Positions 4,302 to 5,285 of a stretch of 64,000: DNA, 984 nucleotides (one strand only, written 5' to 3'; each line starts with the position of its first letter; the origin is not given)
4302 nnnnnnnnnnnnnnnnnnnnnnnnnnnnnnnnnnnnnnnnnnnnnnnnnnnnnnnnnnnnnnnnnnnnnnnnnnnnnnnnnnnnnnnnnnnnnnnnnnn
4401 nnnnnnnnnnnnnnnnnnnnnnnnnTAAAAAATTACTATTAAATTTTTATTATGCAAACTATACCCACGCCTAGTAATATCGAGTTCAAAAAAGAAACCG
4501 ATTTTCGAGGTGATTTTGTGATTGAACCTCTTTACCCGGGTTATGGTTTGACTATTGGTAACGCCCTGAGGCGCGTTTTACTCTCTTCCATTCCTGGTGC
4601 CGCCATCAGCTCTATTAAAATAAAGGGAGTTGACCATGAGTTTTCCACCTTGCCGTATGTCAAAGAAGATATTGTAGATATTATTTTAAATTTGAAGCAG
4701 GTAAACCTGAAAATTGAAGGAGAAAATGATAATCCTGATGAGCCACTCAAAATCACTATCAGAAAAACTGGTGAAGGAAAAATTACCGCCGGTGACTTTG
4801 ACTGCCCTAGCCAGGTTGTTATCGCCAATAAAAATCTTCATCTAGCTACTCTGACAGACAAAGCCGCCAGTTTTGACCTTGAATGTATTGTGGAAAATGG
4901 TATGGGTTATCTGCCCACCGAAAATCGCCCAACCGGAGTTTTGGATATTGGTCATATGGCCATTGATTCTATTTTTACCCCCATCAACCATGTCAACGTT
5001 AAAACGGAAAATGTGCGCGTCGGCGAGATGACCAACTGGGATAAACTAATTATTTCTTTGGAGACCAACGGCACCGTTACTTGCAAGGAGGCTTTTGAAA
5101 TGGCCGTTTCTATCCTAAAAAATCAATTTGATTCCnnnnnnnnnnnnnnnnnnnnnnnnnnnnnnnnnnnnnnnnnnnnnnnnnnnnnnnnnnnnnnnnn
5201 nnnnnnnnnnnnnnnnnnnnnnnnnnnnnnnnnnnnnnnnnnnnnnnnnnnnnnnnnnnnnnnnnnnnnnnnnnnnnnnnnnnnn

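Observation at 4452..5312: RpoA without a canonical alpha-CTD; C-terminus replaced by an acidic tract plus an AT-hook-like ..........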

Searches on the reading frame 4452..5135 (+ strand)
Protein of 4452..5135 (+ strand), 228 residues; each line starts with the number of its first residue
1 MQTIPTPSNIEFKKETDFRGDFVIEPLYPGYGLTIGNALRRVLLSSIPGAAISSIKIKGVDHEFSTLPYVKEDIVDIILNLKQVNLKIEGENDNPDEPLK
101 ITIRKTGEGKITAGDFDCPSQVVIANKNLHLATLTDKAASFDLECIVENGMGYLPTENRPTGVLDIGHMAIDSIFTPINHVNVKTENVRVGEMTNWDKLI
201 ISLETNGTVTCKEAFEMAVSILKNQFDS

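Call 28: search_protein_representatives(protein=window:4452-5135:+)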
Query: 228 residues. Proteins with E-value up to 0.001 (for the whole library): 8815; up to 1e-10: 5337; up to 1e-30: 974. The best 150 are listed.
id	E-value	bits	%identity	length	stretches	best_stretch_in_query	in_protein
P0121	2.3e-84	298.5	42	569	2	19-224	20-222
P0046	2.6e-83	295.0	59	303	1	1-227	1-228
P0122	5.5e-67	241.7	42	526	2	15-227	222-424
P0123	2.4e-65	236.3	53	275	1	2-227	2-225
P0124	1.5e-64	233.7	37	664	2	16-225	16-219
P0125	3.2e-62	226.1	48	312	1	1-227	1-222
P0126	5.7e-62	225.3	51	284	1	1-227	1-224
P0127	1.0e-61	224.4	51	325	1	2-227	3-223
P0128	1.8e-59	217.1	48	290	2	15-162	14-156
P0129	1.9e-59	217.1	53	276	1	3-226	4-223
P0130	5.1e-59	215.6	48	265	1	1-227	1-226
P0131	8.5e-59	214.9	48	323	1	15-226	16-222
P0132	9.6e-59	214.7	50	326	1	3-227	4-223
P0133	1.0e-58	214.6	48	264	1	4-226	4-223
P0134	1.5e-58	214.1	51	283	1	1-227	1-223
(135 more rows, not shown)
